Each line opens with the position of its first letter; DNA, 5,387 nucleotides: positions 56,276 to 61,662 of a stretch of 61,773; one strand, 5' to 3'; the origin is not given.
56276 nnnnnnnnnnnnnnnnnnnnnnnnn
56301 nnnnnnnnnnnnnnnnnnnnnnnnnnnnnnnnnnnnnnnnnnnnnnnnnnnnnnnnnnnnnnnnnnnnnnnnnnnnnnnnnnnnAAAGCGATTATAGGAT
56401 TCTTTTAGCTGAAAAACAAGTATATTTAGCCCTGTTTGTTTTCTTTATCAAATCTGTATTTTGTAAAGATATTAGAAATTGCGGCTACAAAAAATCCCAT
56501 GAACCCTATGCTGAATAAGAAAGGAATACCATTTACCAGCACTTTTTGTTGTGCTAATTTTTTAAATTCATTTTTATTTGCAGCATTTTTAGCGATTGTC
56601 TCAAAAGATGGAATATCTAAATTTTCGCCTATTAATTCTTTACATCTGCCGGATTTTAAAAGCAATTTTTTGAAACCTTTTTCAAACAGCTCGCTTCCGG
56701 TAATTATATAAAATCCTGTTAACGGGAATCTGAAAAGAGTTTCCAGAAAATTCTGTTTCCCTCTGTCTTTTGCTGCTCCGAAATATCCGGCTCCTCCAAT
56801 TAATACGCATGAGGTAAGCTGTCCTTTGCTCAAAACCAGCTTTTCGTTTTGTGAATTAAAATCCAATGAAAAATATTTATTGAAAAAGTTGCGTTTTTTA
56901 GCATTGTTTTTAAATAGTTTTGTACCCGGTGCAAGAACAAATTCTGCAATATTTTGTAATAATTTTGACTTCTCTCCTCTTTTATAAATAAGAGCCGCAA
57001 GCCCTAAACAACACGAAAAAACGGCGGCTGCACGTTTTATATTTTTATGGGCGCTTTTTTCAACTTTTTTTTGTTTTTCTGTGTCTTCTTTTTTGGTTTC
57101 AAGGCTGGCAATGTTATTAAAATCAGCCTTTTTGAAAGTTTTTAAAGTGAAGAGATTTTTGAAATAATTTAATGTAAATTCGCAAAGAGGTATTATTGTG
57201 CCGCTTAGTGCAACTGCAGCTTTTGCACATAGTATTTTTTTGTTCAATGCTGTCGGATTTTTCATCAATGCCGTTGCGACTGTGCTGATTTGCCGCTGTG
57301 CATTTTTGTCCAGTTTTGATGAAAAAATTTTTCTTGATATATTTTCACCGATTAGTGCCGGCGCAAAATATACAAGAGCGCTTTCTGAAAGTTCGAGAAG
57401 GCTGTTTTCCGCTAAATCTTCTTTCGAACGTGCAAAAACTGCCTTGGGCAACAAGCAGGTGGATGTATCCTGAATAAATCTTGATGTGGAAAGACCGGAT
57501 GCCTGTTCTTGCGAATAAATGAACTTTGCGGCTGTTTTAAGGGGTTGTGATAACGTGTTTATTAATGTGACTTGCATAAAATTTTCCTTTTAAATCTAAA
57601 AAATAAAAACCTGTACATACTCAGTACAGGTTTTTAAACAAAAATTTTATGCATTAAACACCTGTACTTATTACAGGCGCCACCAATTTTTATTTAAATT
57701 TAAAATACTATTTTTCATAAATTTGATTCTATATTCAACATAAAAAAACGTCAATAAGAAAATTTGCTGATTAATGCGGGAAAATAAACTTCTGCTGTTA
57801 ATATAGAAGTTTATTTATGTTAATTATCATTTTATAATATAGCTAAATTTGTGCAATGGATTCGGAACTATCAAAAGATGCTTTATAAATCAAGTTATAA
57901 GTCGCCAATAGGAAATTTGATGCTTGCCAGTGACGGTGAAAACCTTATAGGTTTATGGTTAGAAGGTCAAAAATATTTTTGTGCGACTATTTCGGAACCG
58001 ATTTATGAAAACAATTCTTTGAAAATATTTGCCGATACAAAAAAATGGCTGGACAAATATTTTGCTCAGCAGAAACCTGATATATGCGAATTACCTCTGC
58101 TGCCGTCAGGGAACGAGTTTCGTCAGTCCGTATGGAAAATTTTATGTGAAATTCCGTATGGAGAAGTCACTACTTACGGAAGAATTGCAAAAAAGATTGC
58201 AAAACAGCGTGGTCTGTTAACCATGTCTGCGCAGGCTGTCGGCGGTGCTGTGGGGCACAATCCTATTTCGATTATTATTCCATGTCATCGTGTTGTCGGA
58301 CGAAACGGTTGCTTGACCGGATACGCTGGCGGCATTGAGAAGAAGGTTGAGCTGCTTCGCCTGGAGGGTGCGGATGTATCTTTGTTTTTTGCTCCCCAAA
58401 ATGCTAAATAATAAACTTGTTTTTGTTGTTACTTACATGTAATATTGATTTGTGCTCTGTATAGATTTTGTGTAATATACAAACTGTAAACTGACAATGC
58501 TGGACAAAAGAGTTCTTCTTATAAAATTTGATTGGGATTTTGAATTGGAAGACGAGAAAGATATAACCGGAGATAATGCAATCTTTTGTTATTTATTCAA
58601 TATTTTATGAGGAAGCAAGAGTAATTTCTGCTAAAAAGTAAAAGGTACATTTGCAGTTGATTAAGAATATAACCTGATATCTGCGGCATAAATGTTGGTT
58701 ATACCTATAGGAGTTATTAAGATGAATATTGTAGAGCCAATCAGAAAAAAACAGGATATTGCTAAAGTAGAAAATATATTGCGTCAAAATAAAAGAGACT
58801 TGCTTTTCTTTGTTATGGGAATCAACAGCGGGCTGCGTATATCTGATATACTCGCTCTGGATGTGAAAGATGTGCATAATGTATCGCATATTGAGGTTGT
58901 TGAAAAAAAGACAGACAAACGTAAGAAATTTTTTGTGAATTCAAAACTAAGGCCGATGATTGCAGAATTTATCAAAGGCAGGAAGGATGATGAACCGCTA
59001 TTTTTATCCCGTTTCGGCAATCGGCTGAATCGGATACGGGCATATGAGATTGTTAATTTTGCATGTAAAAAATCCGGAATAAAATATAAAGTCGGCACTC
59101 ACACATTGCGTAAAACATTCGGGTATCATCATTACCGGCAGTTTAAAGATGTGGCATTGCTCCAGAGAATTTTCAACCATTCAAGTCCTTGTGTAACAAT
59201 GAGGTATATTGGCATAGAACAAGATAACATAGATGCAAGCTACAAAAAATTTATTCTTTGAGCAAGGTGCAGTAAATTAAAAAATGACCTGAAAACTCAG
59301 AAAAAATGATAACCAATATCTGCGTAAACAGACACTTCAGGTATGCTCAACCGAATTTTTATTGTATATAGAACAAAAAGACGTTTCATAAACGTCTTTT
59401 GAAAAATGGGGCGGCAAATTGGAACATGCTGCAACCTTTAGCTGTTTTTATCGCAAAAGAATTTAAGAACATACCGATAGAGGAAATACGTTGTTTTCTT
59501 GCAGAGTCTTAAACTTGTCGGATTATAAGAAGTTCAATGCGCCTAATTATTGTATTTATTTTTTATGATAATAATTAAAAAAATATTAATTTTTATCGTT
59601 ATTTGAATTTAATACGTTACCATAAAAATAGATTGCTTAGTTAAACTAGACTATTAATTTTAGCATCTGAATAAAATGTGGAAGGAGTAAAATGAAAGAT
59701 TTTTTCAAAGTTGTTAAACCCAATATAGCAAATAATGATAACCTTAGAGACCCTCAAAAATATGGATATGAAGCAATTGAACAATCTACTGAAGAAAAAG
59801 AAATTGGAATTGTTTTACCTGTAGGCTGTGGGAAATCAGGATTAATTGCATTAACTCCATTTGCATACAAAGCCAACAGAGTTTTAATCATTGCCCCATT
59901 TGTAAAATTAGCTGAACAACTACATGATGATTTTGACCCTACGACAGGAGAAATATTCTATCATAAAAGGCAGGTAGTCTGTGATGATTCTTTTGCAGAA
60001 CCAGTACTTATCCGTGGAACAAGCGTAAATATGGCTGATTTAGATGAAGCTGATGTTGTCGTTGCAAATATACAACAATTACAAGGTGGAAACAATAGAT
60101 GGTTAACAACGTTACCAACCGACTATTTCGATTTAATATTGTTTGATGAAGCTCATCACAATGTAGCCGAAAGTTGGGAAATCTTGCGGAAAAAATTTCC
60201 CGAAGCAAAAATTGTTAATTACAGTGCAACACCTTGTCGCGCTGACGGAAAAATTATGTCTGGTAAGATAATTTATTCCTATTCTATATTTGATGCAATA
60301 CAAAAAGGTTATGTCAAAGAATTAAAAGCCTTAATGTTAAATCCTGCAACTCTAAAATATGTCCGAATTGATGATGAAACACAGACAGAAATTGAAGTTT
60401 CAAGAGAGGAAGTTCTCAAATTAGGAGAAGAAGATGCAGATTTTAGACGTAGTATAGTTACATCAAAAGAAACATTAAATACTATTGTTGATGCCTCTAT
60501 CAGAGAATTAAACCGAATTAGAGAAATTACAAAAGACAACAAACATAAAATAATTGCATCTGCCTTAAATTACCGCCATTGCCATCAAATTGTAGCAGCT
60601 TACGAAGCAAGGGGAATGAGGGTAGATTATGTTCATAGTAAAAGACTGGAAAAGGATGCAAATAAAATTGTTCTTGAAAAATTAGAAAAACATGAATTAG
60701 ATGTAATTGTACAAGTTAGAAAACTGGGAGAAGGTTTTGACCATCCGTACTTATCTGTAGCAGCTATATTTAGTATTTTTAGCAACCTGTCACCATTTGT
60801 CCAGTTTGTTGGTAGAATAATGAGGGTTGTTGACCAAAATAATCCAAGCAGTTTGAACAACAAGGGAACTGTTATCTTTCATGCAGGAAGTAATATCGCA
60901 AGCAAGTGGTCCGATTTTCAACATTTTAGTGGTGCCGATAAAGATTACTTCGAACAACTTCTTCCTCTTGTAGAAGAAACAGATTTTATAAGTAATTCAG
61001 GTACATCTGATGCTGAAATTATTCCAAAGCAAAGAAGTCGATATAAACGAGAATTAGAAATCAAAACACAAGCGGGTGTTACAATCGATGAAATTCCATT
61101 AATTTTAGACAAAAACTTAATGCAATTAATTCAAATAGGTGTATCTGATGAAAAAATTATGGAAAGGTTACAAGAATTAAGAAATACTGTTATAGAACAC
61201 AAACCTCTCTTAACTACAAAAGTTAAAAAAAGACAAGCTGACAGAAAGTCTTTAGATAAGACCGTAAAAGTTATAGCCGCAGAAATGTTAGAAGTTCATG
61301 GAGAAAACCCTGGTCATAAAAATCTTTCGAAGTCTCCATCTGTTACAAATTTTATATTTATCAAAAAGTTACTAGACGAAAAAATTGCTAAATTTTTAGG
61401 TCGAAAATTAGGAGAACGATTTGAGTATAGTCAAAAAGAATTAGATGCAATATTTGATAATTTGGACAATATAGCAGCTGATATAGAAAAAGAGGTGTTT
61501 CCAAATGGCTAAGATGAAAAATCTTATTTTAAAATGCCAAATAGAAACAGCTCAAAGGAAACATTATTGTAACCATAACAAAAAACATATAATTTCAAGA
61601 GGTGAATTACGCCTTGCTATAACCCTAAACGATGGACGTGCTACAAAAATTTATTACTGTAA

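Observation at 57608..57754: Complete Trp leader-peptide attenuator in front of an uncharacterised membrane-protein/sensor-kinase operon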

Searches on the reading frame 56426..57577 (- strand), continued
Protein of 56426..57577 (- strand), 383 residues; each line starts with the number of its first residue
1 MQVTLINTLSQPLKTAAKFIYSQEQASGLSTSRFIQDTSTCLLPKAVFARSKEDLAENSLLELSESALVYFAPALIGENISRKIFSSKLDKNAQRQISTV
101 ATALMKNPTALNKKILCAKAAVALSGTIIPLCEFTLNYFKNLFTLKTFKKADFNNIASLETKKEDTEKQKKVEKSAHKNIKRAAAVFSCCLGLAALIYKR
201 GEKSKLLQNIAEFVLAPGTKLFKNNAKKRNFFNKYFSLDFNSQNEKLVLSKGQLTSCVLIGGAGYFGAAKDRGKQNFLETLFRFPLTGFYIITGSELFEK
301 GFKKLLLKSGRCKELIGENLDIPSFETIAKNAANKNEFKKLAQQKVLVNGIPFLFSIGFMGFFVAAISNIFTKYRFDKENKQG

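Call 75: find_related_loci(query=A6, collection=metagenome_contigs, flank=2500)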
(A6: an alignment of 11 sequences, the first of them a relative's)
Query A6 (457 aa) in metagenome_contigs; peptide patterns used: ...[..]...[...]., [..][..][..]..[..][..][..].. (x = any residue, [..] = any of these).
541 stretches matched a pattern; 76 encode a relative of the query (tblastn E <= 1e-3); 76 distinct loci.
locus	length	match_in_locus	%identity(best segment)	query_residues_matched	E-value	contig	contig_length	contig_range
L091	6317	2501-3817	78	15-452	0e+0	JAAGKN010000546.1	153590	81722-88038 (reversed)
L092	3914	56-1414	75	1-454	0e+0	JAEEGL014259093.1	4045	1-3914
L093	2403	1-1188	75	31-427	0e+0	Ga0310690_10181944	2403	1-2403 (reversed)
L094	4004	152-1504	65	2-455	0e+0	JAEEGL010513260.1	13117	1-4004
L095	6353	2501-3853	65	2-455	0e+0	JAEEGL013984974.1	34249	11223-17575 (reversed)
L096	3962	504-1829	60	9-451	2e-179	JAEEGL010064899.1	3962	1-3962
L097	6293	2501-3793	56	2-430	8e-151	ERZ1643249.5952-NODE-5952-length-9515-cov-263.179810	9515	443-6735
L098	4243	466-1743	56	9-430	2e-152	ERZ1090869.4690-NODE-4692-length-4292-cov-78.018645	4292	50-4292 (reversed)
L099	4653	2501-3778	56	9-430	2e-149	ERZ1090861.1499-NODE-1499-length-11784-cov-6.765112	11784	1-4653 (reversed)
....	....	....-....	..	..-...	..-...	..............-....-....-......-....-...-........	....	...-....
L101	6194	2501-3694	58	33-433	2e-148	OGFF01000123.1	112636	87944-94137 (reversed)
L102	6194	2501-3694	58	33-433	1e-147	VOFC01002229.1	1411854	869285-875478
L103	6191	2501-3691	60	32-432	2e-147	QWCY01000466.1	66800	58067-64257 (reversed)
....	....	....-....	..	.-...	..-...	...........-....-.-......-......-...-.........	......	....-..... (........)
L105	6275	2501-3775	55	2-431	7e-145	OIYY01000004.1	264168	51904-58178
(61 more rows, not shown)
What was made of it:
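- Both paralogues seem to coexist in one genome (call 75), which would be redundant for a general sensor.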

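Call 96: fold_search(model_id=the predicted structure, library=viral)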
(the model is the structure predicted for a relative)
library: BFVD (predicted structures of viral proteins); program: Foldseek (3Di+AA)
matches with E <= 10: 338; with E <= 0.001: 0
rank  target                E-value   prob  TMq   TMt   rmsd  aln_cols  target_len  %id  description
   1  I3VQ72                3.3e-01  0.23  0.21  0.20  14.9       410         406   10  B78 [miniopterid betaherpesvirus 1]
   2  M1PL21                3.9e-01  0.13  0.17  0.12  25.1       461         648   10  (no name in the UniProt tables at hand)
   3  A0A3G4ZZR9            3.9e-01  0.11  0.16  0.08  25.0       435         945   11  Ankyrin repeat protein (Fragment) [Faunusvirus sp.]
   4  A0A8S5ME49            4.4e-01  0.11  0.16  0.13  25.2       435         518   10  Tail tape measure protein [Siphoviridae sp. ctS1E53]
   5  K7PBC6                4.4e-01  0.08  0.12  0.06  34.3       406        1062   11  Protein ORF43 [Cyprinid herpesvirus 1]
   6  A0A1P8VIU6            4.6e-01  0.30  0.20  0.23  16.9       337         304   12  Envelope protein [Murid betaherpesvirus 3]
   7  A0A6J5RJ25            4.8e-01  0.06  0.12  0.07  53.3       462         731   11  Uncharacterized protein [uncultured Caudovirales phage]
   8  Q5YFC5                5.0e-01  0.20  0.18  0.21  48.5       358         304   10  Uncharacterized protein [Singapore grouper iridovirus]
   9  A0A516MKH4            5.0e-01  0.16  0.18  0.11  47.1       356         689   12  (no name in the UniProt tables at hand)
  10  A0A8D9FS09            5.0e-01  0.08  0.11  0.07  30.7       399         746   12  Uncharacterized protein [uncultured marine phage]
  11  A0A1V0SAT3            5.2e-01  0.16  0.17  0.15  20.7       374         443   11  Uncharacterized protein [Catovirus CTV1]
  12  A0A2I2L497            5.7e-01  0.25  0.21  0.19  14.7       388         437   11  Transmembrane domain-containing protein [Orpheovirus IHUMI-LCC2]
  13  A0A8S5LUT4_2          6.1e-01  0.16  0.15  0.08  40.3       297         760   13  Tail protein [Siphoviridae sp. ctMsr1]
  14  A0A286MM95            6.4e-01  0.16  0.18  0.16  19.2       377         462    9  Membrane protein Mo6 [Beluga whale alphaherpesvirus 1]
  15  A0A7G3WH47            6.4e-01  0.06  0.11  0.10  57.2       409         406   11  Uncharacterized protein [Arthronema virus TR020]
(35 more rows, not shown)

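Call 102: find_encoding_contigs(protein=P0155, flank=2500, max_places=2)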
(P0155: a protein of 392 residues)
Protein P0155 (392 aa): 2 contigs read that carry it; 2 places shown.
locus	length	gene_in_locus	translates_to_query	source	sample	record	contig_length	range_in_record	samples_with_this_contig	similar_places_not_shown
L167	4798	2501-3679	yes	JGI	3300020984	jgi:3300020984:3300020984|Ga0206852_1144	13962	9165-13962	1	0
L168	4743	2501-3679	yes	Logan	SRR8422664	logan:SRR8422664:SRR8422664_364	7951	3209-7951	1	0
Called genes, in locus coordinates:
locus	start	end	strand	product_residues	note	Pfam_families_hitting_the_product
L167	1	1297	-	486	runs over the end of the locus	PF00501:AMP-binding, PF13193:AMP-binding_C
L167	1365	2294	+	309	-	-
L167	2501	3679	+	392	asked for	-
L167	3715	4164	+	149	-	-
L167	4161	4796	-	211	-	?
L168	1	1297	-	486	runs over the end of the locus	PF00501:AMP-binding, PF13193:AMP-binding_C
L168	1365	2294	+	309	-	-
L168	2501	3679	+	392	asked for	-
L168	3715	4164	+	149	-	-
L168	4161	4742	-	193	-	?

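Call 103: find_encoding_contigs(protein=P0211, flank=2500, max_places=2)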
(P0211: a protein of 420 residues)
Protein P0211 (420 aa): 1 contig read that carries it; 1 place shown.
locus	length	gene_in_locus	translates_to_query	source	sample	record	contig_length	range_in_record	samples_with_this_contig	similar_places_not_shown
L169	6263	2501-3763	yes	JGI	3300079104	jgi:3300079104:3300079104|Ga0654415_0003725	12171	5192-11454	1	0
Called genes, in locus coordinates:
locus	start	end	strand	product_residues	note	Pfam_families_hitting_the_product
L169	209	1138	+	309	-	PF03372:Exo_endo_phos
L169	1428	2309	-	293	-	-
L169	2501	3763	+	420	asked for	-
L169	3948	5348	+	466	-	PF02470:MlaD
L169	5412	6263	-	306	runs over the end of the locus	PF13546:DDE_5, PF01609:DDE_Tnp_1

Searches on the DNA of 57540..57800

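Call 88: search_rna_families(source=window, start=57540, end=57800, threshold=evalue, max_evalue=10)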
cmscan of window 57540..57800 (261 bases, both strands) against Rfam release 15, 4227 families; matches with E-value up to 10: 22.
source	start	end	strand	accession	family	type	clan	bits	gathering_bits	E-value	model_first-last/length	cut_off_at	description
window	57598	57669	-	RF02064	STnc370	Gene; sRNA;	-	25.5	54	0.2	1-71/71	no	Enterobacterial sRNA STnc370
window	57597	57677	-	RF04312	trpB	Cis-reg;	-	22.7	59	0.41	1-107/107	no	trpB ncRNA motif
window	57605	57635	+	RF00506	Thr_leader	Cis-reg; leader;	-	21.6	55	0.053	83-113/118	no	Threonine operon leader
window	57585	57687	+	RF01579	RUF2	Gene; sRNA;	-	21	90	0.61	1-154/154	no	Plasmodium RNA of unknown function RUF2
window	57600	57699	-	RF00506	Thr_leader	Cis-reg; leader;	-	20.9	55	0.077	1-118/118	no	Threonine operon leader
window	57603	57691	-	RF04315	manA-II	Cis-reg;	-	20.9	100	0.17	1-147/147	no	manA_II ncRNA motif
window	57561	57635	+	RF02083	OrzO-P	Gene; antitoxin;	-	20.8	60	0.33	1-76/76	no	OrzO-P RNA antitoxin family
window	57591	57680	-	RF02732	JA04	Gene; sRNA;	-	19.5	81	1.6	1-81/81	no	Aggregatibacter sRNA JA04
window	57677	57753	-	RF00801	mir-280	Gene; miRNA;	-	18.5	70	0.71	1-83/83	no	mir-280 microRNA precursor family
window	57602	57674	-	RF00079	OmrA-B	Gene; sRNA;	-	18.4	40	0.31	1-87/87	no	OmrA-B family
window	57543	57679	+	RF04174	MIR4208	Gene; miRNA;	-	18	140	2.2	1-191/191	no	MIR4208 microRNA precursor family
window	57589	57694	-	RF02375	Aar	Gene; sRNA;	-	17.1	60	2.9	1-191/191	no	Aar sRNA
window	57617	57676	+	RF03918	mir-4922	Gene; miRNA;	-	16.9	82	2.1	1-65/65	no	mir-4922 microRNA precursor family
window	57554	57644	+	RF00121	MicC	Gene; sRNA;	-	16.1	90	5.3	1-123/123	no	MicC RNA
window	57595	57696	-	RF00558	L20_leader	Cis-reg; leader;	-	16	58.7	0.93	1-127/127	no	Ribosomal protein L20 leader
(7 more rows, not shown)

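Call 89: search_rna_families(source=window, start=57590, end=57730, threshold=evalue, max_evalue=1, show_alignments=3)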
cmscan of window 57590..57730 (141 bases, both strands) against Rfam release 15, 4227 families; matches with E-value up to 1: 17.
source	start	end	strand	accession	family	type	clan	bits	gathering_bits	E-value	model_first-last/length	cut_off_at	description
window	57598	57669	-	RF02064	STnc370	Gene; sRNA;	-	25.5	54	0.11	1-71/71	no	Enterobacterial sRNA STnc370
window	57599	57681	-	RF00515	PyrR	Cis-reg;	-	23.8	54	0.13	1-115/115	no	PyrR binding site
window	57591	57635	+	RF02083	OrzO-P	Gene; antitoxin;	-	23.2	60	0.056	32-76/76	no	OrzO-P RNA antitoxin family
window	57597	57677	-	RF04312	trpB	Cis-reg;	-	22.7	59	0.22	1-107/107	no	trpB ncRNA motif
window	57600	57699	-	RF00506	Thr_leader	Cis-reg; leader;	-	20.9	55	0.042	1-118/118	no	Threonine operon leader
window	57603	57691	-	RF04315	manA-II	Cis-reg;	-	20.9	100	0.091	1-147/147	no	manA_II ncRNA motif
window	57603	57691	-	RF00513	Trp_leader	Cis-reg; leader;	-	19.8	41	0.047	1-100/100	no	Tryptophan operon leader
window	57591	57680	-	RF02732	JA04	Gene; sRNA;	-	19.5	81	0.88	1-81/81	no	Aggregatibacter sRNA JA04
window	57597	57692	-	RF03664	MIR6288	Gene; miRNA;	-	19.4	74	0.11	1-92/92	no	MIR6288 microRNA precursor family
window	57590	57640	+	RF00506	Thr_leader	Cis-reg; leader;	-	19.2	55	0.11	66-118/118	5'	Threonine operon leader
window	57602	57674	-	RF00079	OmrA-B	Gene; sRNA;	-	18.4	40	0.17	1-87/87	no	OmrA-B family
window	57622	57663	-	RF03528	mir-1264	Gene; miRNA;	-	17.4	79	0.31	1-67/67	no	mir-1264 microRNA precursor family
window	57590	57637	+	RF04315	manA-II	Cis-reg;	-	17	100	0.61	96-147/147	5'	manA_II ncRNA motif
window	57595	57696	-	RF00558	L20_leader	Cis-reg; leader;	-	16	58.7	0.5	1-127/127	no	Ribosomal protein L20 leader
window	57598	57694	-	RF02436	SpF43_sRNA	Gene; sRNA;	-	15.8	70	0.95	1-99/99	no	Streptococcus sRNA SpF43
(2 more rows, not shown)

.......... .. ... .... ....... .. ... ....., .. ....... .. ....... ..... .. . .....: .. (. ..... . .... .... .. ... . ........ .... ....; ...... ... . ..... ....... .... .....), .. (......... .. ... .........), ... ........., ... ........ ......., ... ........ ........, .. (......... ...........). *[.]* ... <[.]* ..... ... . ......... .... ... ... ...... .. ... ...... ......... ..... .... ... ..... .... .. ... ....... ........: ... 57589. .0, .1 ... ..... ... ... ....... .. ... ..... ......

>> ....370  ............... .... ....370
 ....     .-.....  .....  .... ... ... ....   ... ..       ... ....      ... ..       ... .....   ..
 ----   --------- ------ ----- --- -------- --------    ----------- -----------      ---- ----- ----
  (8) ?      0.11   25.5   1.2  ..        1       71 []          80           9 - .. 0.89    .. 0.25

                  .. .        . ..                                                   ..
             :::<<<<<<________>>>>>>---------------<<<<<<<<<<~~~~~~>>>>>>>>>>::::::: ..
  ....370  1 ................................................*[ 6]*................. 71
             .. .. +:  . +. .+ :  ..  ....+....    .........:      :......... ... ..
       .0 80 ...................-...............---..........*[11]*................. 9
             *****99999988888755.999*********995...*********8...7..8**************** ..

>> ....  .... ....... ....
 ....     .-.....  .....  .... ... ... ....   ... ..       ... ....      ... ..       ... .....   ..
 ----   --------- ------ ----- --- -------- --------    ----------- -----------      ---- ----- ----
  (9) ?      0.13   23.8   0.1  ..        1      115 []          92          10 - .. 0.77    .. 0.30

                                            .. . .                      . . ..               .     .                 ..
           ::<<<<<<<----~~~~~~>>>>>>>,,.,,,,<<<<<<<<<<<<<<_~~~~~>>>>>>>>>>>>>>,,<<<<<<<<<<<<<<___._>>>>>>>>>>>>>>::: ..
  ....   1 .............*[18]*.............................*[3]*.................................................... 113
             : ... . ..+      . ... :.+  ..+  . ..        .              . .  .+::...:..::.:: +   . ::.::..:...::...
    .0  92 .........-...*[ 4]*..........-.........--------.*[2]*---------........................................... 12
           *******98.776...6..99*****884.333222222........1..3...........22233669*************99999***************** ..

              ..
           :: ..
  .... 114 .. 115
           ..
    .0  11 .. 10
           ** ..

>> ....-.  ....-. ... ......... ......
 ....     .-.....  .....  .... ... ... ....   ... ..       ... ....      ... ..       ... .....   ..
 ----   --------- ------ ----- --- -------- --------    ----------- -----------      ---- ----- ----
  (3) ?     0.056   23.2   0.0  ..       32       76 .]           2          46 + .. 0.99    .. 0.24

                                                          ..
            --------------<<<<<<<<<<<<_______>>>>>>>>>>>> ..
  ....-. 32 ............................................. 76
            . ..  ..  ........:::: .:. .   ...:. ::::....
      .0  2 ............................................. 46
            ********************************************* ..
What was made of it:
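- On Classical trp operon leader (Rfam RF00513 Trp_leader): 19.8 bits against 41 (call 89).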

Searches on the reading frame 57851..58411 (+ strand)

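Call 6: search_protein_families(library=pfam, proteins=[window:57851-58411:+], max_evalue=0.01)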
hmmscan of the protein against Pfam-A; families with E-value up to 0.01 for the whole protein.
window:57851-58411:+ (186 aa): 2 families
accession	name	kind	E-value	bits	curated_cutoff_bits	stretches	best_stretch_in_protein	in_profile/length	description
PF01035.26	DNA_binding_1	-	2.7e-32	110.9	27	1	89-174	1-81/81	6-O-methylguanine DNA methyltransferase, DNA binding domain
PF02870.21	Methyltransf_1N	-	5.4e-11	43.3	21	1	11-83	1-69/71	6-O-methylguanine DNA methyltransferase, ribonuclease-like domain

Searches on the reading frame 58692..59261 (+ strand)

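Call 6: search_protein_families(library=pfam, proteins=[window:58692-59261:+], max_evalue=0.01)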
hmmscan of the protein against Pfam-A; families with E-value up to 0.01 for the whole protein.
window:58692-59261:+ (189 aa): 1 family
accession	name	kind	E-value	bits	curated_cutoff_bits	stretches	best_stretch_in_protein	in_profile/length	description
PF00589.27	Phage_integrase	-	8.1e-23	81.5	27.1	1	32-173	20-166/172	Phage integrase family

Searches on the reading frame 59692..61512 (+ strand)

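Call 85: search_protein_families(library=pfam, proteins=[window:59692-61512:+], max_evalue=0.00001)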
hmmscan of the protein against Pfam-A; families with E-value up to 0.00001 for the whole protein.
window:59692-61512:+ (606 aa): 4 families
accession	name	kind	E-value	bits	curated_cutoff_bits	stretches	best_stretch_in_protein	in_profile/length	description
PF04851.21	ResIII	-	1.4e-24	87.3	22.5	1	17-182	3-163/164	Type III restriction enzyme, res subunit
PF00271.37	Helicase_C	-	8.7e-10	39.3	23.5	1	276-379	6-109/110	Helicase conserved C-terminal domain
PF00270.35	DEAD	-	7.7e-09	35.9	26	1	27-181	6-160/167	DEAD/DEAH box helicase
PF18766.7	SWI2_SNF2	-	4.7e-06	26.8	26.7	0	59-212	46-189/221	SWI2/SNF2 ATPase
